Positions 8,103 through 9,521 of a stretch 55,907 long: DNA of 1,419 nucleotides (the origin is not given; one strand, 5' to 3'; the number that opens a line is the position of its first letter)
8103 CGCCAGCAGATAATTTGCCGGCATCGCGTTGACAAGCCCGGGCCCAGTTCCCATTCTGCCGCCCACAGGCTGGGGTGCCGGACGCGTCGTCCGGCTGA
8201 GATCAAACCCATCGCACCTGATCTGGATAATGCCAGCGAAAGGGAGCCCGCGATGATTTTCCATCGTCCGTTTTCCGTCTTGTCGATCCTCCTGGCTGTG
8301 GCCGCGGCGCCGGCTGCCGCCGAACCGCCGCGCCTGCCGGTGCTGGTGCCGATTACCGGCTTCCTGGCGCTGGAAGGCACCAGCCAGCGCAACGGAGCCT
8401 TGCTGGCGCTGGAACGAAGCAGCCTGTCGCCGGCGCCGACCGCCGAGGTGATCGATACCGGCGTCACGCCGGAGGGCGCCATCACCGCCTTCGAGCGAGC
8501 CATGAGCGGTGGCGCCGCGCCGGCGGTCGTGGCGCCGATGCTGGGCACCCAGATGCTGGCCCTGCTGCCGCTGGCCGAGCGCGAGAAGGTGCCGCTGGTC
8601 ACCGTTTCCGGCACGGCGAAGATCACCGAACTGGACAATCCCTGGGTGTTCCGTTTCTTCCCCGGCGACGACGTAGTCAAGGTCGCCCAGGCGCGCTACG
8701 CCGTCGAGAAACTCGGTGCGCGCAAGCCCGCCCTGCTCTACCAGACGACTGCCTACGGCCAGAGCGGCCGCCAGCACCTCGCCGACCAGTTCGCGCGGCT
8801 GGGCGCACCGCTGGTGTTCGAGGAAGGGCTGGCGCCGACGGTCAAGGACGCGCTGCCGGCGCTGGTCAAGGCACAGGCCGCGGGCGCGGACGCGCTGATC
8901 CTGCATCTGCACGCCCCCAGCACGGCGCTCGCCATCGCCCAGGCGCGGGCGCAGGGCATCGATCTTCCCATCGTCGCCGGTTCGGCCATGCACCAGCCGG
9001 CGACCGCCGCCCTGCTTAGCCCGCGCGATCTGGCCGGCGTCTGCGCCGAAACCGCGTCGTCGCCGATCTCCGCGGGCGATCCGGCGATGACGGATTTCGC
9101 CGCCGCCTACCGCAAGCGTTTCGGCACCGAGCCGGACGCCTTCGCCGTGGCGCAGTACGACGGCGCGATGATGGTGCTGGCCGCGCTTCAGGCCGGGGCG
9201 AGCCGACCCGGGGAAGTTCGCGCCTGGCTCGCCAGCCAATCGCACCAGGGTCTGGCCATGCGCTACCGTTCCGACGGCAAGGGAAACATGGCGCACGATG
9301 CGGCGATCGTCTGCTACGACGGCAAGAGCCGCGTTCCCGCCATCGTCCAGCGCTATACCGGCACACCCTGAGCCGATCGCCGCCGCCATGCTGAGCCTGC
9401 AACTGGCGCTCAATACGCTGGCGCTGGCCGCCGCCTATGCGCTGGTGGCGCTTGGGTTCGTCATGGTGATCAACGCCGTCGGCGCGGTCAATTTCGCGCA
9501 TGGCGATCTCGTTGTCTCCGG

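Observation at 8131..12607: TPP riboswitch controlling a Liv-type (branched-chain-amino-acid family) ABC importer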

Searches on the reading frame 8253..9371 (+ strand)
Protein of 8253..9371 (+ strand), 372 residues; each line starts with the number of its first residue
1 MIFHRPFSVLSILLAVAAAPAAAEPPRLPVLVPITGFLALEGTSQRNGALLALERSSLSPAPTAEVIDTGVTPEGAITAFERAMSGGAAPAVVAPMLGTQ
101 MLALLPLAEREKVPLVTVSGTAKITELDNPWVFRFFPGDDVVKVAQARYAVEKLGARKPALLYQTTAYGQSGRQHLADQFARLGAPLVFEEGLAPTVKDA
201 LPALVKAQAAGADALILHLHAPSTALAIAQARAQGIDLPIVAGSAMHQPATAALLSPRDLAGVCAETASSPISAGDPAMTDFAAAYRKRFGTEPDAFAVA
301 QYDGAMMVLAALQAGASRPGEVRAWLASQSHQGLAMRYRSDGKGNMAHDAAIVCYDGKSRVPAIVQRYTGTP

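Call 10: search_protein_families(library=pfam, proteins=[window:8253-9371:+])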
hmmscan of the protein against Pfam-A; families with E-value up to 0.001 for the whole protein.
window:8253-9371:+ (372 aa): 2 families
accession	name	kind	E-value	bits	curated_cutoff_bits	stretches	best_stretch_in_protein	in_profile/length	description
PF13458.12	Peripla_BP_6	-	3.4e-43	149.1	31.7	1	27-354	3-337/343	Periplasmic binding protein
PF01094.35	ANF_receptor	-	2.6e-09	37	25.4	1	64-313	27-291/353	Receptor family ligand binding region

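Call 11: search_protein_families(library=ncbifam, proteins=[window:8253-9371:+])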
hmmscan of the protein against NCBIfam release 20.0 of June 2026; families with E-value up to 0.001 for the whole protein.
window:8253-9371:+ (372 aa): 1 family
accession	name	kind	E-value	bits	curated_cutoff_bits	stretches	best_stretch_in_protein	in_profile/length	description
NF011933.0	PRK15404.1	subfamily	8.9e-09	34.9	477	1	12-333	14-337/370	high-affinity branched-chain amino acid ABC transporter substrate-binding protein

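Call 12: find_homologous_proteins(query=window:8253-9368:+)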
Query window:8253-9368:+ (372 aa): 1750 proteins with E <= 0.001 among 8000 candidates; the best 120 are listed.
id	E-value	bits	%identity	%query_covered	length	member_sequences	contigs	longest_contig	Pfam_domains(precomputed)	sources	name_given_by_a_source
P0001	6.5e-221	751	94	100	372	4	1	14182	PF01094.35,PF13458.13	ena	-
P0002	7.3e-189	646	83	99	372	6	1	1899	PF01094.35,PF13458.13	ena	-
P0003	4.9e-185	633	81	100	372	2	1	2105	PF01094.35,PF13458.13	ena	-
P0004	5.2e-183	626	80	99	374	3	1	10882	PF01094.35,PF13458.13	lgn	-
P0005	1.5e-181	622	82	93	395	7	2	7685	PF01094.35,PF13458.13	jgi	-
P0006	2.7e-179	614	79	99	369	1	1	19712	PF01094.35,PF13458.13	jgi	-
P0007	4.1e-179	614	79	99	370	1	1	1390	PF01094.35,PF13458.13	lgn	-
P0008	5.9e-178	610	80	98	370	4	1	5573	PF01094.35,PF13458.13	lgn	-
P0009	1.2e-176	606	80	93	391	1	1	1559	PF01094.35,PF13458.13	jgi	jgi:branched-chain amino acid transport system substrate-binding protein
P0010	2.8e-176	604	77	100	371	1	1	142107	PF01094.35,PF13458.13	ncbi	ncbi:MAG: ABC transporter substrate-binding protein [Reyranellaceae bacterium]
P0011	8.3e-174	596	77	100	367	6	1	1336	PF01094.35,PF13458.13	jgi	jgi:branched-chain amino acid transport system substrate-binding protein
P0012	5.9e-172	590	79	93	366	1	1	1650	PF01094.35,PF13458.13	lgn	-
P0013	2.9e-171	588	78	97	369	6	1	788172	PF01094.35,PF13458.13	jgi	jgi:branched-chain amino acid transport system substrate-binding protein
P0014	8.8e-159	547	74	94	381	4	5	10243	PF01094.35,PF13458.13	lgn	-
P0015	7.4e-155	534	72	97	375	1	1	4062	PF01094.35,PF13458.13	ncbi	-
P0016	2.2e-154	532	73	93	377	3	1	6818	PF01094.35,PF13458.13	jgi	jgi:branched-chain amino acid transport system substrate-binding protein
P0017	1.1e-153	530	72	93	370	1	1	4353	PF01094.35,PF13458.13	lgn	-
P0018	8.0e-153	527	74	94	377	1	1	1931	PF01094.35,PF13458.13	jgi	jgi:branched-chain amino acid transport system substrate-binding protein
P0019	9.4e-153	527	70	99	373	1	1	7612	PF01094.35,PF13458.13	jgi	jgi:branched-chain amino acid transport system substrate-binding protein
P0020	2.0e-151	523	70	99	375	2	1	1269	PF01094.35,PF13458.13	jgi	jgi:branched-chain amino acid transport system substrate-binding protein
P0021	2.0e-149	516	68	100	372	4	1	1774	PF01094.35,PF13458.13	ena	-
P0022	2.1e-149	516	68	98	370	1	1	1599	PF01094.35,PF13458.13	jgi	jgi:branched-chain amino acid transport system substrate-binding protein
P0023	1.2e-145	504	64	99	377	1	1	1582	PF01094.35,PF13433.13,PF13458.13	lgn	-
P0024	1.5e-145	503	69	95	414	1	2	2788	PF01094.35,PF13458.13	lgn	-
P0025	1.6e-144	500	69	98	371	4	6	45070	PF01094.35,PF13458.13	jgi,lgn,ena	jgi:branched-chain amino acid transport system substrate-binding protein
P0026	1.9e-144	500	69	96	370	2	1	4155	PF01094.35,PF13458.13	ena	-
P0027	1.5e-143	497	68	94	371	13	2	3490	PF01094.35,PF13458.13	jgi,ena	jgi:branched-chain amino acid transport system substrate-binding protein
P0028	2.5e-143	496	63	99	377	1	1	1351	PF01094.35,PF13433.13,PF13458.13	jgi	jgi:branched-chain amino acid transport system substrate-binding protein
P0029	2.7e-143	496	69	94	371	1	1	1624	PF01094.35,PF13458.13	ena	-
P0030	3.3e-143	496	68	92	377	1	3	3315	PF01094.35,PF13433.13,PF13458.13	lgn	-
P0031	4.1e-143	495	66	98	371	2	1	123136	PF01094.35,PF13458.13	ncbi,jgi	jgi:branched-chain amino acid transport system substrate-binding protein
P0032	4.3e-143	495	67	95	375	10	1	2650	PF01094.35,PF13433.13,PF13458.13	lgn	-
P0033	9.7e-143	494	68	93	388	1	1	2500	PF01094.35,PF13458.13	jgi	-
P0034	1.3e-142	494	63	97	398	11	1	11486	PF01094.35,PF13433.13,PF13458.13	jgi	jgi:branched-chain amino acid transport system substrate-binding protein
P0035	1.6e-142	493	67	97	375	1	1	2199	PF01094.35,PF13458.13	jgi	jgi:branched-chain amino acid transport system substrate-binding protein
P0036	1.8e-142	493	69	94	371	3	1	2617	PF01094.35,PF13458.13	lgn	-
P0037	2.1e-142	493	68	94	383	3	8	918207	PF01094.35,PF13458.13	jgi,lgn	jgi:branched-chain amino acid transport system substrate-binding protein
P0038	2.6e-142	493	64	99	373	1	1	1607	PF01094.35,PF13458.13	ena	-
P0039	3.1e-142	492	66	95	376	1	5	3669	PF01094.35,PF13458.13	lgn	-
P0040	3.6e-142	492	64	99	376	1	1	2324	PF01094.35,PF13458.13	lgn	-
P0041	5.7e-142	491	67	94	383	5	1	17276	PF01094.35,PF13458.13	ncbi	-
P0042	7.3e-142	491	66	97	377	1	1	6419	PF01094.35,PF13433.13,PF13458.13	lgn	-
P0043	8.5e-142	491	65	96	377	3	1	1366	PF01094.35,PF13458.13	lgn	-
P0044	8.6e-142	491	66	97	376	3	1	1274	PF01094.35,PF13458.13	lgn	-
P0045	9.1e-142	491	67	92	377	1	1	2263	PF01094.35,PF13458.13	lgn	-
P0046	1.0e-141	491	64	98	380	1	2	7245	PF01094.35,PF13433.13,PF13458.13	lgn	-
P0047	1.2e-141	490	68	93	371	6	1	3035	PF01094.35,PF13458.13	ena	-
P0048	1.3e-141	490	68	92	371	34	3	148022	PF01094.35,PF13433.13,PF13458.13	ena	-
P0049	1.3e-141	490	67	92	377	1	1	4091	PF01094.35,PF13458.13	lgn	-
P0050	1.6e-141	490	66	91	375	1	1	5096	PF01094.35,PF13458.13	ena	-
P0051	2.1e-141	490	68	94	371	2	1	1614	PF01094.35,PF13458.13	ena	-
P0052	2.5e-141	489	63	99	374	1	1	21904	PF01094.35,PF13458.13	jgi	-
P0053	2.7e-141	489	63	99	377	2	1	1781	PF01094.35,PF13433.13,PF13458.13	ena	-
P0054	3.5e-141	489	68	94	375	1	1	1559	PF01094.35,PF13458.13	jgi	jgi:branched-chain amino acid transport system substrate-binding protein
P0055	6.2e-141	488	62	99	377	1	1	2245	PF01094.35,PF13433.13,PF13458.13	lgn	-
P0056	9.6e-141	487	67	93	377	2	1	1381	PF01094.35,PF13458.13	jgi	jgi:branched-chain amino acid transport system substrate-binding protein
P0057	1.2e-140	487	67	94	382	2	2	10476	PF01094.35,PF13458.13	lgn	-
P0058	1.6e-140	487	64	96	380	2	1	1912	PF01094.35,PF13433.13,PF13458.13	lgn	-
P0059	2.1e-140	486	66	93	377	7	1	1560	PF01094.35,PF13458.13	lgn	-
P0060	2.1e-140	486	69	94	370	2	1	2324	PF01094.35,PF13458.13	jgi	jgi:branched-chain amino acid transport system substrate-binding protein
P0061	2.7e-140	486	67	95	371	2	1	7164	PF01094.35,PF13458.13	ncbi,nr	ncbi:MAG: transporter substrate-binding protein [Rhodospirillales bacterium]|nr:transporter substrat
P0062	2.8e-140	486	66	98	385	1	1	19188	PF01094.35,PF13458.13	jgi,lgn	jgi:branched-chain amino acid transport system substrate-binding protein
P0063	2.8e-140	486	68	93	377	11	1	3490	PF01094.35,PF13458.13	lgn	-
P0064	4.2e-140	485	68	93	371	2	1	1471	PF01094.35,PF13458.13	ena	-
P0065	4.5e-140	485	65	96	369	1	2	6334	PF01094.35,PF13433.13,PF13458.13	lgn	-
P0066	5.4e-140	485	68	92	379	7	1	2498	PF01094.35,PF13433.13,PF13458.13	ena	-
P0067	6.2e-140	485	67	92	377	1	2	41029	PF01094.35,PF13458.13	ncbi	-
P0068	6.6e-140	485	67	95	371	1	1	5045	PF01094.35,PF13458.13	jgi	jgi:branched-chain amino acid transport system substrate-binding protein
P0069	6.7e-140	485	65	96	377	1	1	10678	PF01094.35,PF13433.13,PF13458.13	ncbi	-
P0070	7.5e-140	485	67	92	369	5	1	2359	PF01094.35,PF13458.13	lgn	-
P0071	9.3e-140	484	63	99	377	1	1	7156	PF01094.35,PF13458.13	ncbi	-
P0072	9.4e-140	484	69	94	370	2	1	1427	PF01094.35,PF13458.13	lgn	-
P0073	1.1e-139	484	65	96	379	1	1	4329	PF01094.35,PF13458.13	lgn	-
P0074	1.1e-139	484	62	99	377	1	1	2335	PF01094.35,PF13458.13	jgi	jgi:branched-chain amino acid transport system substrate-binding protein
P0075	1.2e-139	484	64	97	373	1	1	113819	PF01094.35,PF13458.13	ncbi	-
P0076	1.2e-139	484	63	98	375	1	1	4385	PF01094.35,PF13458.13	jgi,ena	-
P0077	1.4e-139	484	68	94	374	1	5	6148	PF01094.35,PF13458.13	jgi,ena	jgi:branched-chain amino acid transport system substrate-binding protein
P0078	1.6e-139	483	64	94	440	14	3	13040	PF01094.35,PF13458.13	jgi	jgi:branched-chain amino acid transport system substrate-binding protein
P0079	1.6e-139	483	68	93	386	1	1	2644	PF01094.35,PF13458.13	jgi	-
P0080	1.9e-139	483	66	98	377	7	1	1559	PF01094.35,PF13458.13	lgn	-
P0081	2.3e-139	483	67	94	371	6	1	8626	PF01094.35,PF13458.13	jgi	jgi:branched-chain amino acid transport system substrate-binding protein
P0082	2.9e-139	483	62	95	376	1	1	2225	PF01094.35,PF13458.13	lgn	-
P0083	2.9e-139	483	62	98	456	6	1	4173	PF01094.35,PF13458.13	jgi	jgi:branched-chain amino acid transport system substrate-binding protein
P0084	3.3e-139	482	63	97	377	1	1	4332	PF01094.35,PF13433.13,PF13458.13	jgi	jgi:branched-chain amino acid transport system substrate-binding protein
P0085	4.1e-139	482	67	92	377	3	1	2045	PF01094.35,PF13433.13,PF13458.13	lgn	-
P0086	4.4e-139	482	66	92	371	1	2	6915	PF01094.35,PF13458.13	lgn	-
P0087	5.1e-139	482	68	94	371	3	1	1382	PF01094.35,PF13458.13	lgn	-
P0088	5.2e-139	482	63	99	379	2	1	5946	PF01094.35,PF13458.13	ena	-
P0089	6.3e-139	481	65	94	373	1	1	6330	PF01094.35,PF13458.13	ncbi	-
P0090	6.4e-139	481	63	98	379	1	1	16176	PF01094.35,PF13458.13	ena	-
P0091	7.4e-139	481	63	98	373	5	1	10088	PF01094.35,PF13458.13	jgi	-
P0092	7.9e-139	481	65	92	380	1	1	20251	PF01094.35,PF13458.13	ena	-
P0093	9.5e-139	481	67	92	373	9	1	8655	PF01094.35,PF13458.13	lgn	-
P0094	1.0e-138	481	64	98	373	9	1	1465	PF01094.35,PF13458.13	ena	-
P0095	1.4e-138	480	65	97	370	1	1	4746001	PF01094.35,PF13458.13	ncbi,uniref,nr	ncbi:ABC transporter substrate-binding protein [Nisaea acidiphila]|uniref:ABC transporter substrate-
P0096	1.4e-138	480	63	95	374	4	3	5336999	PF01094.35,PF13433.13,PF13458.13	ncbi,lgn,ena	-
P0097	1.5e-138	480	65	94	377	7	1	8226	PF01094.35,PF13458.13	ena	-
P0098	2.5e-138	480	62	97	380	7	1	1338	PF01094.35,PF13433.13,PF13458.13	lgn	-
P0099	2.7e-138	479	66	95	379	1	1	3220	PF01094.35,PF13458.13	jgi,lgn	-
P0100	2.8e-138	479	68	94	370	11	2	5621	PF01094.35,PF13458.13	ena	-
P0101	2.9e-138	479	66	92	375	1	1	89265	PF01094.35,PF13458.13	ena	-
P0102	4.6e-138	479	62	99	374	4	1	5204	PF01094.35,PF13458.13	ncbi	-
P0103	4.9e-138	479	65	98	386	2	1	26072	PF01094.35,PF13458.13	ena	-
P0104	5.0e-138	479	66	92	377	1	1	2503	PF01094.35,PF13433.13,PF13458.13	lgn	-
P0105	5.3e-138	478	63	99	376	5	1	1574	PF01094.35,PF13458.13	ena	-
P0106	5.7e-138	478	67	96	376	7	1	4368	PF01094.35,PF13458.13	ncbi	-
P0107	6.1e-138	478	65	98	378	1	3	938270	PF01094.35,PF13458.13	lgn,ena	-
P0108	6.4e-138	478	63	98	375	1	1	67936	PF01094.35,PF13433.13,PF13458.13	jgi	jgi:branched-chain amino acid transport system substrate-binding protein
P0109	6.7e-138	478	64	95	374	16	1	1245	PF01094.35,PF13458.13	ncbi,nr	ncbi:MAG: ABC transporter substrate-binding protein [Alphaproteobacteria bacterium]|nr:ABC transport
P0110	7.6e-138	478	66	95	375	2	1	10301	PF01094.35,PF13458.13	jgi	jgi:branched-chain amino acid transport system substrate-binding protein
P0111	7.9e-138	478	63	97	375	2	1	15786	PF01094.35,PF13458.13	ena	-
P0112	7.9e-138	478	65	99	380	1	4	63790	PF01094.35,PF13458.13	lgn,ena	-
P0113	8.7e-138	478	63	98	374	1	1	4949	PF01094.35,PF13458.13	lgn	-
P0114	8.9e-138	478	66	93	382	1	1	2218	PF01094.35,PF13458.13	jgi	-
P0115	9.4e-138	478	65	95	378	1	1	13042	PF01094.35,PF13458.13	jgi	jgi:branched-chain amino acid transport system substrate-binding protein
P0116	9.6e-138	478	64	93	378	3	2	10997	PF01094.35,PF13433.13,PF13458.13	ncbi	-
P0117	1.2e-137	477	65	98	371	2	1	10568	PF01094.35,PF13458.13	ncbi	-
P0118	1.2e-137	477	64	94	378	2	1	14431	PF01094.35,PF13433.13,PF13458.13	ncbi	-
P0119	1.6e-137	477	63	99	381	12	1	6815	PF01094.35,PF13458.13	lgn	-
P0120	1.7e-137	477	65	98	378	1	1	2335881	PF01094.35,PF13458.13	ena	-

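Call 15: find_related_loci(query=window:8253-9368:+, collection=genome_contigs, flank=6000)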
Query window:8253-9368:+ (372 aa) in genome_contigs; peptide patterns used: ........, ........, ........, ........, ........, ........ (x = any residue, [..] = any of these).
404 stretches matched a pattern; 343 encode a relative of the query (tblastn E <= 1e-3); the best 80 are kept; 80 distinct loci.
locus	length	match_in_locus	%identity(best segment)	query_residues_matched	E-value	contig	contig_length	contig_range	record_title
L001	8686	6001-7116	94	1-372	0e+0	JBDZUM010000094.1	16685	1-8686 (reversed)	MAG: Rhodospirillaceae bacterium isolate PE_seawater44 NODE_886_length_16685, whole genome shotgun sequence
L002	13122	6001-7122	79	1-372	0e+0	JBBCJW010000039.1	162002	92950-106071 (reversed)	MAG: Alphaproteobacteria bacterium isolate MAG_CPB_02 P10B_000000021066, whole genome shotgun sequence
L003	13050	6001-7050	82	20-371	0e+0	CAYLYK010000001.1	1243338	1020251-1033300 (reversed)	MAG TPA_asm: uncultured Hyphomicrobiales bacterium isolate binchicken_co199_94 genome assembly, contig: NODE_1_length_12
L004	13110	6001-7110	77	1-371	0e+0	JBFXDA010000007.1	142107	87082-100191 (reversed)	MAG: Reyranellaceae bacterium isolate CA_2019_TPBS_82 NODE_1044_length_142107_cov_7.515756_TPBS, whole genome shotgun se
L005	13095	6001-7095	69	8-372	9e-156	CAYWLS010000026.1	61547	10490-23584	MAG TPA_asm: uncultured Hyphomicrobiales bacterium isolate SRP263991_co5_176 genome assembly, contig: NODE_1086_length_6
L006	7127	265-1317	67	19-370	2e-151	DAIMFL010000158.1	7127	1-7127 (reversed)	MAG TPA_asm: Alphaproteobacteria bacterium isolate CTOTU46460 NODE_2699_length_7127_cov_4.217902, whole genome shotgun s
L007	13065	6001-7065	66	13-368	8e-149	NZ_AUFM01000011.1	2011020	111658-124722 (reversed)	Nisaea denitrificans DSM 18348 K328DRAFT_scaffold00001.1_C, whole genome shotgun sequence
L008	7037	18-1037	69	28-368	3e-148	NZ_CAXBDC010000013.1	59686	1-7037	MAG: uncultured Nisaea sp. isolate ERR2762136_concoct_219 ERZ3421823.595, whole genome shotgun sequence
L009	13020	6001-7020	67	28-368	3e-147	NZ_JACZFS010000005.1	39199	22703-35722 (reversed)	Nisaea nitritireducens strain DSM 19540 Scaffold1_5, whole genome shotgun sequence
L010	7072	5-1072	64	12-368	3e-147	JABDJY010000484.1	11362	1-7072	MAG: Alphaproteobacteria bacterium isolate SS_bin_35 k127_682905, whole genome shotgun sequence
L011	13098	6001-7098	60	5-368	3e-146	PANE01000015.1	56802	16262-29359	MAG: Rhodospirillaceae bacterium isolate SAT2755 3939, whole genome shotgun sequence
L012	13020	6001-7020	68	28-368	2e-146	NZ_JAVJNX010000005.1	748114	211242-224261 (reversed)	MAG: Nisaea sp. isolate A1-SPW-09 k141_13412, whole genome shotgun sequence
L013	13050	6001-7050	66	18-368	7e-146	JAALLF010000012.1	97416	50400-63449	MAG: Alphaproteobacteria bacterium isolate MH2_Bin57 NODE_51_length_97416_cov_15.511981, whole genome shotgun sequence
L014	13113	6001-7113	63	1-368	7e-146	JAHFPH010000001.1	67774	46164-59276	MAG: Rhodospirillaceae bacterium isolate nzgw522 NODE_304_length_67775_cov_6.035888, whole genome shotgun sequence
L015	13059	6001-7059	63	16-368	4e-146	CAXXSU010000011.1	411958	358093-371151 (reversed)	MAG: Alphaproteobacteria bacterium isolate cd18d32c-a82a-44c3-ae41-1116c718a0d5 genome assembly, contig: contig_11, whol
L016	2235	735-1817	63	10-368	3e-155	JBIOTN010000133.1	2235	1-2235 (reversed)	MAG: Candidatus Rokuibacteriota bacterium isolate MAG159 k127_2752864, whole genome shotgun sequence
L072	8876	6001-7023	64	28-368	5e-140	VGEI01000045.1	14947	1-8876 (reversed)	MAG: Alphaproteobacteria bacterium isolate K_Offshore_80m_m2_053 K_Offshore_80m_m2_053_Ga0194132_10008289, whole genome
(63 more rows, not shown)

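Call 31: find_encoding_contigs(protein=P0095, flank=10000, max_places=2)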
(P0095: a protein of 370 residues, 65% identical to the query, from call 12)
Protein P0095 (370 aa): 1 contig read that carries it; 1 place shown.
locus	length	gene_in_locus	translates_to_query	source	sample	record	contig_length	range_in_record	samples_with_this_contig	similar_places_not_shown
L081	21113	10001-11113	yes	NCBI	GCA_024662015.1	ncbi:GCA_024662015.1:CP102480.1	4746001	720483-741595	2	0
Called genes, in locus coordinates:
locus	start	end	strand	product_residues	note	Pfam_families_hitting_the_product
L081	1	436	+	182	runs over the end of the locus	PF02627:CMD (faint)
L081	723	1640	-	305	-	PF00528:BPD_transp_1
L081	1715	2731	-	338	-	PF12974:Phosphonate-bd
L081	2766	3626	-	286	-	PF00005:ABC_tran, PF13304:AAA_21 (faint)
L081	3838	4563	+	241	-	PF04391:DUF533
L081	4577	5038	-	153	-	PF01575:MaoC_dehydratas, PF13452:FAS1_DH_region (weak)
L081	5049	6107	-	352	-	PF00180:Iso_dh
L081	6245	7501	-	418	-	-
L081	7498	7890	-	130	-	-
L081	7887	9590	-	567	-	PF05226:CHASE2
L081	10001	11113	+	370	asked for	PF13458:Peripla_BP_6, PF01094:ANF_receptor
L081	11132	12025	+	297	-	PF02653:BPD_transp_2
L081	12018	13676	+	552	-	PF02653:BPD_transp_2, PF00005:ABC_tran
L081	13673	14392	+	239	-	PF00005:ABC_tran, PF13304:AAA_21 (faint)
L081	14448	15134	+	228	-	PF00156:Pribosyltran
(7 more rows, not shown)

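Call 33: find_encoding_contigs(protein=P0096, flank=10000, max_places=2)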
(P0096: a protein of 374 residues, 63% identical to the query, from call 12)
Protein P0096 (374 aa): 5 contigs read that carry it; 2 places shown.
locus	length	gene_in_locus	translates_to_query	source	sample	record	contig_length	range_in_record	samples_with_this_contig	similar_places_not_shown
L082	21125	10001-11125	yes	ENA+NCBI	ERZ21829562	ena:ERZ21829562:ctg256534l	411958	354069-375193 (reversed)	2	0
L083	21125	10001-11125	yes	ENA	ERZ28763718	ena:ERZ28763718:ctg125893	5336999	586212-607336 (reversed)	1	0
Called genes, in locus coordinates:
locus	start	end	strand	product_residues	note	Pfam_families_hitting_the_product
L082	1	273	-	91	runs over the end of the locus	-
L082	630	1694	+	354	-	PF08386:Abhydrolase_4 (faint), PF06500:FrsA-like, PF02129:Peptidase_S15 (weak), PF00561:Abhydrolase_1 (faint), PF12146:Hydrolase_4 (faint), PF00326:Peptidase_S9, PF12697:Abhydrolase_6, PF08840:BAAT_C (weak)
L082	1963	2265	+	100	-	-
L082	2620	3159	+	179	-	PF13302:Acetyltransf_3, PF13420:Acetyltransf_4, PF00583:Acetyltransf_1, PF13508:Acetyltransf_7, PF08445:FR47 (weak)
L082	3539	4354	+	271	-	-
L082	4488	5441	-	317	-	PF01370:Epimerase, PF04321:RmlD_sub_bind (weak), PF16363:GDP_Man_Dehyd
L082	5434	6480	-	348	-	PF01370:Epimerase, PF04321:RmlD_sub_bind (weak), PF16363:GDP_Man_Dehyd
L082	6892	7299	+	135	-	-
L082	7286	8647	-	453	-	PF13489:Methyltransf_23, PF08241:Methyltransf_11 (weak), PF08242:Methyltransf_12, PF13649:Methyltransf_25 (weak), PF13847:Methyltransf_31, PF00535:Glycos_transf_2, PF10111:Glyco_tranf_2_2, PF13641:Glyco_tranf_2_3, +1 more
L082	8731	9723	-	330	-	PF03706:LPG_synthase_TM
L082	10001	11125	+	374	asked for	PF13458:Peripla_BP_6, PF13433:Peripla_BP_5 (faint), PF01094:ANF_receptor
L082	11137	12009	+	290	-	PF02653:BPD_transp_2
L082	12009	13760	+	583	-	PF02653:BPD_transp_2, PF00005:ABC_tran, PF13304:AAA_21 (faint)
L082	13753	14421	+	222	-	PF00005:ABC_tran, PF13304:AAA_21 (faint)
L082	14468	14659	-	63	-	-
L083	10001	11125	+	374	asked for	PF13458:Peripla_BP_6, PF13433:Peripla_BP_5 (faint), PF01094:ANF_receptor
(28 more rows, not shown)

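Call 34: find_encoding_contigs(protein=P0037, flank=10000, max_places=2)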
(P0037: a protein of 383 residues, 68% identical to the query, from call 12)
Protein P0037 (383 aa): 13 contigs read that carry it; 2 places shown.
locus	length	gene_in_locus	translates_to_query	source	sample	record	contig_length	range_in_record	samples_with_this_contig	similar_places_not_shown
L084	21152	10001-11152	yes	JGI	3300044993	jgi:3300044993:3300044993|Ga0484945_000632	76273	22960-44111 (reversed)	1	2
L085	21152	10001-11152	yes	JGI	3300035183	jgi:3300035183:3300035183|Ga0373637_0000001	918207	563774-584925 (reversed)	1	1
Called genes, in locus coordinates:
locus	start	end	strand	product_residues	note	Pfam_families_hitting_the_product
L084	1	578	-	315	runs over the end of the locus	PF03547:Mem_trans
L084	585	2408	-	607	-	PF01019:G_glu_transpept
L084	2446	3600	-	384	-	PF01098:FTSW_RODA_SPOVE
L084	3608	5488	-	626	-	PF03717:PBP_dimer, PF00905:Transpeptidase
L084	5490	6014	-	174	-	PF04093:MreD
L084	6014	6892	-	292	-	PF04085:MreC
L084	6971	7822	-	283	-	PF13505:OMP_b-brl, PF02462:Opacity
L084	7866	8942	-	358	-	PF00155:Aminotran_1_2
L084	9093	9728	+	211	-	PF01613:Flavin_Reduct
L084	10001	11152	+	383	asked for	PF13458:Peripla_BP_6, PF01094:ANF_receptor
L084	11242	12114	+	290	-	PF02653:BPD_transp_2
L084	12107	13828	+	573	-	PF02653:BPD_transp_2, PF00005:ABC_tran, PF13304:AAA_21 (faint), PF12399:BCA_ABC_TP_C (weak)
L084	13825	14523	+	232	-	PF00005:ABC_tran, PF13304:AAA_21 (faint)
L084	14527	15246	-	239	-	-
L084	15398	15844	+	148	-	PF01814:Hemerythrin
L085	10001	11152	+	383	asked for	PF13458:Peripla_BP_6, PF01094:ANF_receptor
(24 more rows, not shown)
